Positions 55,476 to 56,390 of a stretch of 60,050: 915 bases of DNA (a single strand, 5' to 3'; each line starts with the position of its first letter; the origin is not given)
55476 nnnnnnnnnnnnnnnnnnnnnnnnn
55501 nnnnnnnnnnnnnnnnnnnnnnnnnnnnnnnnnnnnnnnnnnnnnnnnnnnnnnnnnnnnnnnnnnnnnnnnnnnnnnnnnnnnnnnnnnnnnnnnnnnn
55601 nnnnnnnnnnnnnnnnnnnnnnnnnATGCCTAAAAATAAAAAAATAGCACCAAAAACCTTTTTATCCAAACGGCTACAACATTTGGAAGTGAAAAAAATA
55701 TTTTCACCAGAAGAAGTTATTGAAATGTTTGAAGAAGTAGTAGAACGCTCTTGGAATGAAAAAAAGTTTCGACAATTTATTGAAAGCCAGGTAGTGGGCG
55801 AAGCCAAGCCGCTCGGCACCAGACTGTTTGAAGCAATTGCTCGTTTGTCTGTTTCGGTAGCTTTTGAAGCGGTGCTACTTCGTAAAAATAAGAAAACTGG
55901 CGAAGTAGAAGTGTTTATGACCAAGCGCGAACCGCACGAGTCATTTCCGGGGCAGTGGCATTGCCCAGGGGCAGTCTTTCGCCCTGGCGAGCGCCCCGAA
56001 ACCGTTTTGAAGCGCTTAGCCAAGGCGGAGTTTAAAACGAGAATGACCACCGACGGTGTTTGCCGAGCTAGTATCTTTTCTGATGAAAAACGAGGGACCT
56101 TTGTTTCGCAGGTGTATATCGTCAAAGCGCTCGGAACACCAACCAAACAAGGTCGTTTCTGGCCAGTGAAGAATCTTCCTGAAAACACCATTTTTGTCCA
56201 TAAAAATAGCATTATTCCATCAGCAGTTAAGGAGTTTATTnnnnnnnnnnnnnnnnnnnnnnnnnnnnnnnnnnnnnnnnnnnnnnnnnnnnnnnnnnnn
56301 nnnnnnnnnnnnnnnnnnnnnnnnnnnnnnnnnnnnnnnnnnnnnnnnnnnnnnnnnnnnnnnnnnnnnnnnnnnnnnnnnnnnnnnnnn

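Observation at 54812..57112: Three tandem, compositionally mismatched paralogs of a degenerate Nudix-fold protein splitting the glycan cluster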

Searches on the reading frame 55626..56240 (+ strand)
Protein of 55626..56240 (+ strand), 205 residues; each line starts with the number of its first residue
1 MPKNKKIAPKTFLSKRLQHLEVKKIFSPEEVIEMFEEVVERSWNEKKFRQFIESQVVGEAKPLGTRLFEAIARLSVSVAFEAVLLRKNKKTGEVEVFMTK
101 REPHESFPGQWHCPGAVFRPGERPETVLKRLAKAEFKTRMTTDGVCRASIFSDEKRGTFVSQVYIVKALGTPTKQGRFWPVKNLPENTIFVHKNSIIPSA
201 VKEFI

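Call 4: search_protein_families(library=pfam, proteins=[window:55626-56240:+], max_evalue=1)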
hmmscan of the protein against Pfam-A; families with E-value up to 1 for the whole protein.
window:55626-56240:+ (205 aa): 3 families
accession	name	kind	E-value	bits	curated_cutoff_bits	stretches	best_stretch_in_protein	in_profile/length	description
PF00293.34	NUDIX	-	0.00095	19.6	21.1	1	82-139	8-59/134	NUDIX domain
PF14815.12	NUDIX_4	-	0.15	12.3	35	1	94-137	10-50/113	NUDIX domain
PF19999.4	fvmX3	-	0.19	12.3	27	1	83-98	5-20/85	FtsH ternary system domain X3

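Call 5: search_protein_families(library=ncbifam, proteins=[window:55626-56240:+], max_evalue=1)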
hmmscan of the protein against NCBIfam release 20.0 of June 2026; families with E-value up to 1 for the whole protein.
window:55626-56240:+ (205 aa): 5 families
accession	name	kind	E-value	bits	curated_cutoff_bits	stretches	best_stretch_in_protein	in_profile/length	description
TIGR00586.1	mutt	equivalog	0.0016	18.4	97.9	1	94-135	17-58/129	8-oxo-dGTP diphosphatase MutT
NF012016.0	PRK15472.1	equivalog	0.0034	17.1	95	1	104-156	26-77/141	nucleoside triphosphatase NudI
NF006530.0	PRK08999.1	equivalog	0.0077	15.3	245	1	94-136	18-60/315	Nudix family hydrolase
NF008044.0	PRK10776.1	equivalog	0.012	15.5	148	1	93-137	15-59/130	8-oxo-dGTP diphosphatase MutT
NF033448.0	BREX_6_BrxE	equivalog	0.05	13.5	80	1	13-73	95-156/182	BREX-6 system BrxE protein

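Call 10: find_homologous_proteins(query=window:55626-56240:+, max_evalue=0.001)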
Query window:55626-56240:+ (205 aa): 40 proteins with E <= 0.001 among 310 candidates.
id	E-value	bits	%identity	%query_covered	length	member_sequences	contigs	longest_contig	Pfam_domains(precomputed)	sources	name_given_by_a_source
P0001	4.8e-120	416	94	100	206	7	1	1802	-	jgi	jgi:ADP-ribose pyrophosphatase YjhB (NUDIX family)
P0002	2.6e-59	218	58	88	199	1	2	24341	-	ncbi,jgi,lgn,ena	-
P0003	7.1e-59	217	51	98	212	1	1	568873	-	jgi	jgi:ADP-ribose pyrophosphatase YjhB (NUDIX family)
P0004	5.1e-58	214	50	94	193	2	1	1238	-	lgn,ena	-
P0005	7.1e-58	213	59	87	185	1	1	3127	PF00293.35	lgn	-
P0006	5.0e-57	211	57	87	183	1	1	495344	-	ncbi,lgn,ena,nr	ncbi:MAG: hypothetical protein G01um101413_428 [Parcubacteria group bacterium Gr01-1014_13]|nr:MAG: 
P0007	7.8e-56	207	56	87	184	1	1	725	-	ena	-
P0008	2.2e-55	205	58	86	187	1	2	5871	PF00293.35,PF14815.13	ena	-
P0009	2.6e-54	202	57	86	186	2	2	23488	PF00293.35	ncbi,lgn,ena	-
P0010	2.9e-54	202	55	88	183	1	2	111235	PF00293.35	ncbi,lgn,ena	-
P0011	7.1e-54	200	53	85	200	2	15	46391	-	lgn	-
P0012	3.9e-53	198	55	87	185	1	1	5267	PF00293.35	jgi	jgi:ADP-ribose pyrophosphatase YjhB (NUDIX family)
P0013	6.8e-53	197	56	86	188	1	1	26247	-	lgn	-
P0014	1.1e-52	196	55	87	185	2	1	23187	-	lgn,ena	-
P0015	1.9e-52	196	53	87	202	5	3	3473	PF00293.35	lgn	-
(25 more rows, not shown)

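Call 12: search_solved_structures(query=A2, max_evalue=1, show_alignments=3)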
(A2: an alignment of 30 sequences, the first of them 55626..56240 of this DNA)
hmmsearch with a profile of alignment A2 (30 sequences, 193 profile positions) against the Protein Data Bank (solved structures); distinct sequences matched with E-value up to 1: 35.
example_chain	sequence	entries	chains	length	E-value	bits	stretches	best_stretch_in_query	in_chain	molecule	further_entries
2fml_A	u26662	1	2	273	4.5e-09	39.4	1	63-187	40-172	MutT/nudix family protein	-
4v14_A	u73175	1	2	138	7.1e-05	25.7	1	76-189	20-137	MUTATOR MUTT PROTEIN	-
3gz8_A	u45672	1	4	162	0.00056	22.8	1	65-188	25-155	MutT/nudix family protein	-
3gz5_A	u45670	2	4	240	0.0017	21.2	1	65-187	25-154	MutT/nudix family protein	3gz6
3ees_A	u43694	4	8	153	0.0045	19.8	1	81-124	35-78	Probable pyrophosphohydrolase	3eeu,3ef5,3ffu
3hhj_A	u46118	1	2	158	0.016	18.1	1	79-136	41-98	Mutator mutT protein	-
6dt3_A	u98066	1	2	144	0.016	18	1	89-132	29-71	Nucleoside triphosphatase NudI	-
3n77_A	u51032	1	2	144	0.016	18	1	91-129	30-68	Nucleoside triphosphatase nudI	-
3oga_A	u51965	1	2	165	0.021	17.6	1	91-127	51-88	Nucleoside triphosphatase nudI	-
3r03_A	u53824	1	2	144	0.045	16.6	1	81-125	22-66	NUDIX hydrolase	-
2duk_A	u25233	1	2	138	0.061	16.1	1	80-155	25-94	MS0616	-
7nnj_A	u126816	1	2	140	0.063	16.1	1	80-155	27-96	Diphosphoinositol polyphosphate phosphohydrolase 2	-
1rya_A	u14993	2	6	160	0.083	15.7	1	90-127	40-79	GDP-mannose mannosyl hydrolase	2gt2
3grn_A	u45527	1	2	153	0.095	15.5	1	78-125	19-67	MutT related protein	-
2i8t_A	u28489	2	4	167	0.1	15.4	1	82-126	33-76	GDP-mannose mannosyl hydrolase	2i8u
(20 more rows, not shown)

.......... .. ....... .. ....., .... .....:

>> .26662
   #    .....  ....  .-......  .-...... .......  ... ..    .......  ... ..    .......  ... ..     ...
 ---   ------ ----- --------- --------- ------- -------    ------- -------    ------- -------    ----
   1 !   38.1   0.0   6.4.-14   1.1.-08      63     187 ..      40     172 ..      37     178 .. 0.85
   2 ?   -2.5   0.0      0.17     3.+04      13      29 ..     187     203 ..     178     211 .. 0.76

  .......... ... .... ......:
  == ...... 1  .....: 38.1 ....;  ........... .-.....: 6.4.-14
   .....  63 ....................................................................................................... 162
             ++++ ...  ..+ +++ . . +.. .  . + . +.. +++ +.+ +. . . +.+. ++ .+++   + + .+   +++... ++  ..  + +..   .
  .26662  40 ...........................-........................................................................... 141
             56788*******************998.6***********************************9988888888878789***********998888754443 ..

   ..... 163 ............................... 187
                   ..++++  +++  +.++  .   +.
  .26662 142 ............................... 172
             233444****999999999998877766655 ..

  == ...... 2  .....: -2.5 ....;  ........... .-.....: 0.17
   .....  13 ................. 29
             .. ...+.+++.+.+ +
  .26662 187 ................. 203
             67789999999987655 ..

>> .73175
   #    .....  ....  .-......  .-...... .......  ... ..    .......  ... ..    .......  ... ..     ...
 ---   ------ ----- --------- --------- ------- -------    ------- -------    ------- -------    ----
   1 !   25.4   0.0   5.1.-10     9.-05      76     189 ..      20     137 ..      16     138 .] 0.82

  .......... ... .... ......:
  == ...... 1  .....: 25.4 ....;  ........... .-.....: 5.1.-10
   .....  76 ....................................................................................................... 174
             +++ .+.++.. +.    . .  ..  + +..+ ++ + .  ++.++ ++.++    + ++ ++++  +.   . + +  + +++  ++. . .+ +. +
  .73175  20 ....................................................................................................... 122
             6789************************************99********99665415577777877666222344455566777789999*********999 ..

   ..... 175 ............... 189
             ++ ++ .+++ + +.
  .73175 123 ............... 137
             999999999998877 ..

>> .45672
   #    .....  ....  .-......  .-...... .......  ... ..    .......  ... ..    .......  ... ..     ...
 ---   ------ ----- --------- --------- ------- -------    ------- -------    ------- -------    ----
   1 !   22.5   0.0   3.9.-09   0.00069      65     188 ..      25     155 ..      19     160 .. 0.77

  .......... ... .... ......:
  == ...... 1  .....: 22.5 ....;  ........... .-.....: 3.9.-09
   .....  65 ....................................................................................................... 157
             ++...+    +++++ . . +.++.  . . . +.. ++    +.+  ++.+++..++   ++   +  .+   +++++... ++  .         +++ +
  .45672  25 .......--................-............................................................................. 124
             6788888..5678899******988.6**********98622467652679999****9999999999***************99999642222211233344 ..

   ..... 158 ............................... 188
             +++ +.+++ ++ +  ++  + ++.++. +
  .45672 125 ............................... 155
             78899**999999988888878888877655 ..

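Call 15: find_encoding_contigs(protein=P0006, flank=8000, max_places=3)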
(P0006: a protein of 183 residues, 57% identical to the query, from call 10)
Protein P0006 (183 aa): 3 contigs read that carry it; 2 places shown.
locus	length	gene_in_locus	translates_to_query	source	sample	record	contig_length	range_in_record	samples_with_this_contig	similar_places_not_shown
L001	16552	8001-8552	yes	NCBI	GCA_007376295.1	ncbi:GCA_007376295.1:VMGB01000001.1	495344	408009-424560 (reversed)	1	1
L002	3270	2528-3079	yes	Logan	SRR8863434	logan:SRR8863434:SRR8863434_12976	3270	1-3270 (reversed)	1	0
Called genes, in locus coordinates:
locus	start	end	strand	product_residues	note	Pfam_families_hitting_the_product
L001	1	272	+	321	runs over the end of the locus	PF01073:3Beta_HSD, PF01370:Epimerase, PF02719:Polysacc_synt_2, PF04321:RmlD_sub_bind, PF05368:NmrA (weak), PF07993:NAD_binding_4, PF08659:KR (weak), PF16363:GDP_Man_Dehyd, +1 more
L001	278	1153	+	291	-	PF09290:AcetDehyd-dimer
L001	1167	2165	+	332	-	PF00682:HMGL-like, PF07836:DmpG_comm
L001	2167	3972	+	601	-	PF02776:TPP_enzyme_N, PF00205:TPP_enzyme_M, PF02775:TPP_enzyme_C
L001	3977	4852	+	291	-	PF01370:Epimerase, PF04321:RmlD_sub_bind, PF16363:GDP_Man_Dehyd (faint)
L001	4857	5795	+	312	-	PF00535:Glycos_transf_2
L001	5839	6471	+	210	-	PF00300:His_Phos_1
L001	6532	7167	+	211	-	-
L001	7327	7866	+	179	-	PF00293:NUDIX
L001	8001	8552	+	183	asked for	-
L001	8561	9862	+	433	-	PF01041:DegT_DnrJ_EryC1, PF00266:Aminotran_5 (weak), PF01053:Cys_Met_Meta_PP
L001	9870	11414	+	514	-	PF26314:MptA_B_family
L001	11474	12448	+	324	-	PF01370:Epimerase, PF04321:RmlD_sub_bind, PF16363:GDP_Man_Dehyd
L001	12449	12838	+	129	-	PF19480:DUF6016 (weak)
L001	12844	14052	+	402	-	PF08421:Methyltransf_13, PF13489:Methyltransf_23, PF08241:Methyltransf_11 (weak), PF08242:Methyltransf_12 (faint), PF13649:Methyltransf_25 (faint), PF08484:Methyltransf_14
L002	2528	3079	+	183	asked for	-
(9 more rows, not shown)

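Call 16: find_encoding_contigs(protein=P0003, flank=8000, max_places=3)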
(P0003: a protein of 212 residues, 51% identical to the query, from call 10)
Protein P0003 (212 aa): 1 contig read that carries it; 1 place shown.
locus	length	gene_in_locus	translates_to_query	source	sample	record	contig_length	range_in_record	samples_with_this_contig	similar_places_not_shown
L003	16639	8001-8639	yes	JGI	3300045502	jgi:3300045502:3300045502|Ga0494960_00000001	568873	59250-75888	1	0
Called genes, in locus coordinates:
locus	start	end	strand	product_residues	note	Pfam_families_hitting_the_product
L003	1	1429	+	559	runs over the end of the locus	PF02776:TPP_enzyme_N, PF00205:TPP_enzyme_M, PF02775:TPP_enzyme_C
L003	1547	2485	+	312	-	PF00535:Glycos_transf_2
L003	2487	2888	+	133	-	PF04138:GtrA_DPMS_TM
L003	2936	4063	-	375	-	PF04055:Radical_SAM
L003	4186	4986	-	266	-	-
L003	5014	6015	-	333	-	PF16269:DUF4922 (faint), PF26217:GDPGP1_N (weak)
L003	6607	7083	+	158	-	-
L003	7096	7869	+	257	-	-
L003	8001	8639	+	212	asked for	-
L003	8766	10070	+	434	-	PF01041:DegT_DnrJ_EryC1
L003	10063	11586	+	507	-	PF26314:MptA_B_family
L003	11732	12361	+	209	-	-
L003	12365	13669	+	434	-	PF01943:Polysacc_synt, PF13440:Polysacc_synt_3 (weak)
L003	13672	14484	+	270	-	PF00535:Glycos_transf_2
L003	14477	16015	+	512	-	PF09852:DUF2079 (faint)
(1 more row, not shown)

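Call 22: predict_structure(alignment_id=A2)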
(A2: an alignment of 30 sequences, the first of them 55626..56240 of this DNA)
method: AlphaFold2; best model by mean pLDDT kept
length: 205 residues; sequences in the alignment: 30
mean_pLDDT: 84.0   pTM: 0.69
mean pLDDT of the five models: 84.0, 81.6, 80.8, 80.2, 79.9
residues with pLDDT >= 90: 115; 70-90: 28; 50-70: 59; < 50: 3
segments of 3 or more residues with pLDDT < 50: 56-58
pLDDT, mean of each block of 10 residues (from residue 1): 60 68 73 66 62 54 63 82 98 98 90 95 96 97 97 85 98 98 97 98 94
secondary structure, 60 per line:
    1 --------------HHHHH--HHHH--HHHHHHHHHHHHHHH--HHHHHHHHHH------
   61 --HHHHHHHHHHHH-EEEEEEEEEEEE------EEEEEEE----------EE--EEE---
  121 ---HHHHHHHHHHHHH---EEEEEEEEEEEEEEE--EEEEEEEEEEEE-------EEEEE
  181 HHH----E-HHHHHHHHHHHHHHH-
elements in order: H15-19 H22-25 H28-42 H45-54 H63-74 E76-87 E94-100 E115-117 H124-136 E140-154 E157-168 E176-180 H190-204

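Call 26: fold_search(model_id=the predicted structure, library=pdb)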
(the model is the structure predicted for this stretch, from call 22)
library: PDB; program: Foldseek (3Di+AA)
matches with E <= 10: 790; with E <= 0.001: 344
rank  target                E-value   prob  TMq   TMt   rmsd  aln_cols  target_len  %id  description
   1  4hvy                  1.3e-07  1.00  0.50  0.72   3.7       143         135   21  A thermostable variant of human NUDT18 NUDIX domain obtained by Hot Colony Filtration (released 2014-01-01)
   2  3r03_A                3.9e-07  1.00  0.48  0.71   3.6       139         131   19  The crystal structure of NUDIX hydrolase from Rhodospirillum rubrum (released 2011-05-11)
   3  2fml_A                5.0e-07  1.00  0.46  0.37  12.8       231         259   18  Crystal structure of MutT/nudix family protein from Enterococcus faecalis (released 2006-02-21)
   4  5bs6_D                6.0e-07  1.00  0.50  0.45   3.1       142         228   15  Apo structure of transcriptional factor AraR from Bacteroides thetaiotaomicron VPI (released 2015-06-17)
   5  1kt9                  7.2e-07  1.00  0.51  0.75   2.9       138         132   17  Crystal Structure of C. elegans Ap4A Hydrolase (released 2002-05-08)
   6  3gg6                  8.6e-07  1.00  0.49  0.67   3.6       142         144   18  Crystal structure of the NUDIX domain of human NUDT18 (released 2009-03-10)
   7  5bs6_B                9.7e-07  1.00  0.50  0.46   3.1       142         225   15  Apo structure of transcriptional factor AraR from Bacteroides thetaiotaomicron VPI (released 2015-06-17)
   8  5bs6_A                1.0e-06  1.00  0.51  0.47   2.9       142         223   15  Apo structure of transcriptional factor AraR from Bacteroides thetaiotaomicron VPI (released 2015-06-17)
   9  5bs6_C                1.2e-06  1.00  0.51  0.47   2.8       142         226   15  Apo structure of transcriptional factor AraR from Bacteroides thetaiotaomicron VPI (released 2015-06-17)
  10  5gg5                  1.2e-06  1.00  0.49  0.36   3.1       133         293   17  Crystal structure of Mycobacterium smegmatis MutT1 (released 2017-04-19)
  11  3ees_A                1.3e-06  1.00  0.52  0.78   2.7       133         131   16  Structure of the RNA pyrophosphohydrolase BdRppH (released 2009-03-24)
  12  5dd4                  1.3e-06  1.00  0.51  0.47   2.9       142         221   15  Apo structure of transcriptional factor AraR from Bacteroides thetaiotaomicron VPI (released 2015-09-09)
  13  3gz8_A                1.3e-06  1.00  0.48  0.61   9.5       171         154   19  Cocrystal structure of NUDIX domain of Shewanella oneidensis NrtR complexed with ADP ribose (released 2009-06-09)
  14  9cxx_A                1.4e-06  1.00  0.49  0.35   4.2       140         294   16  Structure of Rv2985, a Nudix diadenosine polyphosphatase from M. tuberculosis, in complex with putative ATP (released 2026-01-14)
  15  3i7u_A                1.5e-06  1.00  0.44  0.63   4.2       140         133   18  Crystal structure of AP4A hydrolase (aq_158) from Aquifex aeolicus VF5 (released 2009-07-21)
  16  3gz8_C                1.5e-06  1.00  0.47  0.59   9.8       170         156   18  Cocrystal structure of NUDIX domain of Shewanella oneidensis NrtR complexed with ADP ribose (released 2009-06-09)
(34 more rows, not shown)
